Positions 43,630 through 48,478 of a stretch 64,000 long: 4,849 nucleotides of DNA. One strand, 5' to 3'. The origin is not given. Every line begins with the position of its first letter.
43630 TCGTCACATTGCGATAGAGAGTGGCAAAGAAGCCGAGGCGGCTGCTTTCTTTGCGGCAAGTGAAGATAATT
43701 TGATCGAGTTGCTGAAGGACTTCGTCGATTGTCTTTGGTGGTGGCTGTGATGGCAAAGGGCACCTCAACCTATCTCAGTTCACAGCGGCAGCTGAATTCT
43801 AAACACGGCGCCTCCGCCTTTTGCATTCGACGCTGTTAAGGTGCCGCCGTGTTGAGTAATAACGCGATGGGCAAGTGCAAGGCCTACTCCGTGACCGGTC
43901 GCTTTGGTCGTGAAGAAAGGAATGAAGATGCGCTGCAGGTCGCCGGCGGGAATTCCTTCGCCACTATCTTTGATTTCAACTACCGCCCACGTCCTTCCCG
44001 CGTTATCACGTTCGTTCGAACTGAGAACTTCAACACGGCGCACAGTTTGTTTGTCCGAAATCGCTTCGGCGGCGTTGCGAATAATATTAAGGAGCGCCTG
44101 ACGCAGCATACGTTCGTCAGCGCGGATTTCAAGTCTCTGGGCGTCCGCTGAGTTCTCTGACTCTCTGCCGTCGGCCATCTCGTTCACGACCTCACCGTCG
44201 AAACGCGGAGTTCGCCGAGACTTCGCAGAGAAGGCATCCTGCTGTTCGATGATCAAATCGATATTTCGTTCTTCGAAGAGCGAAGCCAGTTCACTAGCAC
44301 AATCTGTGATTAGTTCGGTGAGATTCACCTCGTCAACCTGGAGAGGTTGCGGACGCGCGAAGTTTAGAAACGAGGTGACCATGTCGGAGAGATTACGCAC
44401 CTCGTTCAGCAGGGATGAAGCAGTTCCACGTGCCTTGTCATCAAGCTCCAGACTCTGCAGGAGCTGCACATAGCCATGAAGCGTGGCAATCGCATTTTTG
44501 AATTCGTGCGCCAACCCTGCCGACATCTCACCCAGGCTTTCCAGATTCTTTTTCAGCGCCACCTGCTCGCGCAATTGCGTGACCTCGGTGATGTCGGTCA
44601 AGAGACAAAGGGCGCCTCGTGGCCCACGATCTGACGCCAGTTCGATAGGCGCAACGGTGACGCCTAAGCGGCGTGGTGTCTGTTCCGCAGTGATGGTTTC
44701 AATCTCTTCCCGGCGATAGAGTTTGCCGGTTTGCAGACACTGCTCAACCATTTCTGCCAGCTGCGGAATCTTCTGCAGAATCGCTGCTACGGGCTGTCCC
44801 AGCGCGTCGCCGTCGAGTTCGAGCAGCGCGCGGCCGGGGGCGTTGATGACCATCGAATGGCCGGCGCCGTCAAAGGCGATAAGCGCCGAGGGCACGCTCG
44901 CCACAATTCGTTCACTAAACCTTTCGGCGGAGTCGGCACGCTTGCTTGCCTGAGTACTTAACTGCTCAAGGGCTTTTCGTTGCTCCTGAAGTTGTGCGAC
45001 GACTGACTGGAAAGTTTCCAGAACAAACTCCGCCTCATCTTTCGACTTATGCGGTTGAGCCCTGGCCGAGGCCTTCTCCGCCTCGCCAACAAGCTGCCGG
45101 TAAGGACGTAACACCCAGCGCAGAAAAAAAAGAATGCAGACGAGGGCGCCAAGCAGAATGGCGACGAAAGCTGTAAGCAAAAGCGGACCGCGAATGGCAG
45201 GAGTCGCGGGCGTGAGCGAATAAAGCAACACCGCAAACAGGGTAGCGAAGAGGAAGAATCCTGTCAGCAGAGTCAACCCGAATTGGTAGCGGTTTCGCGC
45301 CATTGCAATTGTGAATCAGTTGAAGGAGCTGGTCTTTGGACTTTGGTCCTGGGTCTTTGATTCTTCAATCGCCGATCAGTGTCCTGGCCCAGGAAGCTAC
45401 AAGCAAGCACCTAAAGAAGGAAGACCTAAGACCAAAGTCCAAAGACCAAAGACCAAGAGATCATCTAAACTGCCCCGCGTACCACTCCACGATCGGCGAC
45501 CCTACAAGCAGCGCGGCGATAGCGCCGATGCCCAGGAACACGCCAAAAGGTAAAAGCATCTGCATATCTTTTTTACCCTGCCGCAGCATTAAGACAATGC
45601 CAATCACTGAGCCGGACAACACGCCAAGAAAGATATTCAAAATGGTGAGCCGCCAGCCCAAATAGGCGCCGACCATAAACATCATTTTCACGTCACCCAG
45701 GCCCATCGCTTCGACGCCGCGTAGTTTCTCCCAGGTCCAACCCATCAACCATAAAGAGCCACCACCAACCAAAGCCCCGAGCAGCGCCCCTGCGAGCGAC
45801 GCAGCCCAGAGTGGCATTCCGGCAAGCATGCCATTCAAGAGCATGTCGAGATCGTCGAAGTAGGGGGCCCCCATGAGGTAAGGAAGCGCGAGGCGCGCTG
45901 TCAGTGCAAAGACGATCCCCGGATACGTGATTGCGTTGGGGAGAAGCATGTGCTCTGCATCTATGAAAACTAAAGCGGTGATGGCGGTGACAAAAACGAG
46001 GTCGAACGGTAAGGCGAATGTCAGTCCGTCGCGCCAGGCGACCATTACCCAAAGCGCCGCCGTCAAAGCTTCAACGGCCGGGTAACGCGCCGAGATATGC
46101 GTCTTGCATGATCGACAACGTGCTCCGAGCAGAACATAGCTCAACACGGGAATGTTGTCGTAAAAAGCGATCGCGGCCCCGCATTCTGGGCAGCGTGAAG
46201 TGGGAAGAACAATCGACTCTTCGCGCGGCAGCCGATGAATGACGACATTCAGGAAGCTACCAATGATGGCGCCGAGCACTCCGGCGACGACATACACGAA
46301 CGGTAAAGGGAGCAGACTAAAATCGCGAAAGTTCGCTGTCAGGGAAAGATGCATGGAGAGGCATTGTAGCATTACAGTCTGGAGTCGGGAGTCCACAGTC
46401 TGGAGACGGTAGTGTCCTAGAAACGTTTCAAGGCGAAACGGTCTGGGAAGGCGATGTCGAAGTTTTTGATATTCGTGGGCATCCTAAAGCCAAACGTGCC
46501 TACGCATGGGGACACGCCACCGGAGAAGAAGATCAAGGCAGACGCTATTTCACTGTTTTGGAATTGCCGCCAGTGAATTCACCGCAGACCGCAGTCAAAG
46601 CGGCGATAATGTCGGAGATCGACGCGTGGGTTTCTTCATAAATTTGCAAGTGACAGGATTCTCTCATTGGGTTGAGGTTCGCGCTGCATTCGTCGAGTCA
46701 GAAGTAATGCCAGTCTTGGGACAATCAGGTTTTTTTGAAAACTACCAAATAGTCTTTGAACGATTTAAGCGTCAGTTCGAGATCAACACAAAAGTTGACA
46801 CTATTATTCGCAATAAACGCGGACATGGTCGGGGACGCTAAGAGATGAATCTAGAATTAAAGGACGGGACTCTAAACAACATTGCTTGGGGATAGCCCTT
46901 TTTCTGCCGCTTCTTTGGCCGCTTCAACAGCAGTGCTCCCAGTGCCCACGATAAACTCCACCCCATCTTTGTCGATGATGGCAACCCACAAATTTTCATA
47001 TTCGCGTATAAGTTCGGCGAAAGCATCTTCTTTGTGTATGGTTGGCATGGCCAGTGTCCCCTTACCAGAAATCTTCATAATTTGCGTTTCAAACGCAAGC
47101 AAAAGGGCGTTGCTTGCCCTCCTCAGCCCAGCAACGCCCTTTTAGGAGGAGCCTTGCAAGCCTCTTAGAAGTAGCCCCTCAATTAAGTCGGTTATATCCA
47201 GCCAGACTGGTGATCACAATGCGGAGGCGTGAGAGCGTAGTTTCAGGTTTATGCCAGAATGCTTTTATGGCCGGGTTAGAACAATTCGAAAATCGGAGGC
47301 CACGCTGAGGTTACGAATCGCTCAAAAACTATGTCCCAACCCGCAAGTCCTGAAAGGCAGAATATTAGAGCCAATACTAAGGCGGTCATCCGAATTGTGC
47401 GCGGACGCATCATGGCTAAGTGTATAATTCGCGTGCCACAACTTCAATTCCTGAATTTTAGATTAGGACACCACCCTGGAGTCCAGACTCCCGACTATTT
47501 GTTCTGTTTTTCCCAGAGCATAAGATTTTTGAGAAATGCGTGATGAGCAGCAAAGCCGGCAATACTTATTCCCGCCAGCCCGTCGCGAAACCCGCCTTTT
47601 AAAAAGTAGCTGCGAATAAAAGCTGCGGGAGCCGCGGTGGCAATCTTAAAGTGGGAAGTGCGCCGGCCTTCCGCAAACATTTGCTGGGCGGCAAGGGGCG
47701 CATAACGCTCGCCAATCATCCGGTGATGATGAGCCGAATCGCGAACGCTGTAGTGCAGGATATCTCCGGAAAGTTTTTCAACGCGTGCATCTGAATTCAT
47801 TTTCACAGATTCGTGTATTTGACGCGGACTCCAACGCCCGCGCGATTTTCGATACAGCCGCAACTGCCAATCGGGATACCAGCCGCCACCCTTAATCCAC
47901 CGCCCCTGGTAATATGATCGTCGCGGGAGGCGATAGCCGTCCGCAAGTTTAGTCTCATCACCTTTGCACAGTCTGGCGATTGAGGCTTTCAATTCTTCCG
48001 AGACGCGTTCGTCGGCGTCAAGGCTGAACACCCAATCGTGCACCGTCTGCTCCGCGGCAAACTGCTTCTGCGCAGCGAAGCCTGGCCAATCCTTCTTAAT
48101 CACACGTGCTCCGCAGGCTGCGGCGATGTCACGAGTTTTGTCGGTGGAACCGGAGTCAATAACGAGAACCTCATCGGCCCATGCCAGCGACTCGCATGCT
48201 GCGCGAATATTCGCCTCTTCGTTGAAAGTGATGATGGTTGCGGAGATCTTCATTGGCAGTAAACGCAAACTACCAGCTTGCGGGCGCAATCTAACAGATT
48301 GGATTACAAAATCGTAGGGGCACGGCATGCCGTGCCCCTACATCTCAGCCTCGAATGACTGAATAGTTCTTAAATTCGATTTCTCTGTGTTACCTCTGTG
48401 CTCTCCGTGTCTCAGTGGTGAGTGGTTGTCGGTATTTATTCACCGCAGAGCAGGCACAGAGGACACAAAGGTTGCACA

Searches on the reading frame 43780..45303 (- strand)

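Call 65: search_protein_families(library=pfam, proteins=[window:43780-45303:-], max_evalue=0.00001)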
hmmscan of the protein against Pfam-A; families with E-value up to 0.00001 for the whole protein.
window:43780-45303:- (507 aa): 3 families
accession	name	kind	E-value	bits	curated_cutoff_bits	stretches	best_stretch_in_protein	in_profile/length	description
PF02518.31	HATPase_c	-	3.2e-22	79.5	26.4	1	396-507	2-109/111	Histidine kinase-, DNA gyrase B-, and HSP90-like ATPase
PF00512.31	HisKA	-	9e-10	38.9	26.9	1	257-319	2-64/66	His Kinase A (phospho-acceptor) domain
PF08448.16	PAS_4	-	5.3e-06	27.1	23.1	0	135-241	2-108/110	PAS fold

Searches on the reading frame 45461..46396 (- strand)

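Call 65: search_protein_families(library=pfam, proteins=[window:45461-46396:-], max_evalue=0.00001)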
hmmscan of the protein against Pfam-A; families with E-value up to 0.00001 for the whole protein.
window:45461-46396:- (311 aa): 2 families
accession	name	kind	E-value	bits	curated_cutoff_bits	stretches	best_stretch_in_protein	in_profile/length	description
PF06750.18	A24_N_bact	-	1.2e-35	121.8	23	1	40-122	1-83/84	Bacterial Peptidase A24 N-terminal domain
PF01478.23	Peptidase_A24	-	4.1e-13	50.1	26.5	1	133-267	1-104/104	Type IV leader peptidase family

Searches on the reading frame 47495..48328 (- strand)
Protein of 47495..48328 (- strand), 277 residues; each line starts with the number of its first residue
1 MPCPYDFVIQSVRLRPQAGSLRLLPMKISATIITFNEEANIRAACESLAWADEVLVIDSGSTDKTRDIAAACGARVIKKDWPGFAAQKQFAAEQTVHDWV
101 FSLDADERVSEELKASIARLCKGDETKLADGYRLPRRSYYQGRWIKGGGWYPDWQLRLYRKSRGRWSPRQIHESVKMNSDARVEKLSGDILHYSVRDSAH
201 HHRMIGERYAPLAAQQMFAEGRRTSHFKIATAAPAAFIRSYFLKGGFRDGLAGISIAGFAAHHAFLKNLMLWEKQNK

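Call 67: search_protein_families(library=pfam, proteins=[window:47495-48328:-], max_evalue=0.001)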
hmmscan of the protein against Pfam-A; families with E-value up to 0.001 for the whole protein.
window:47495-48328:- (277 aa): 2 families
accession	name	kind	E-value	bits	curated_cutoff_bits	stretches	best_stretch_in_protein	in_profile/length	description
PF00535.33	Glycos_transf_2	-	1.4e-16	61.4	23.3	1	29-172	1-150/168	Glycosyl transferase family 2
PF13704.12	Glyco_tranf_2_4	-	3.1e-05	24.8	27.5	1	51-107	19-82/98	Glycosyl transferase family 2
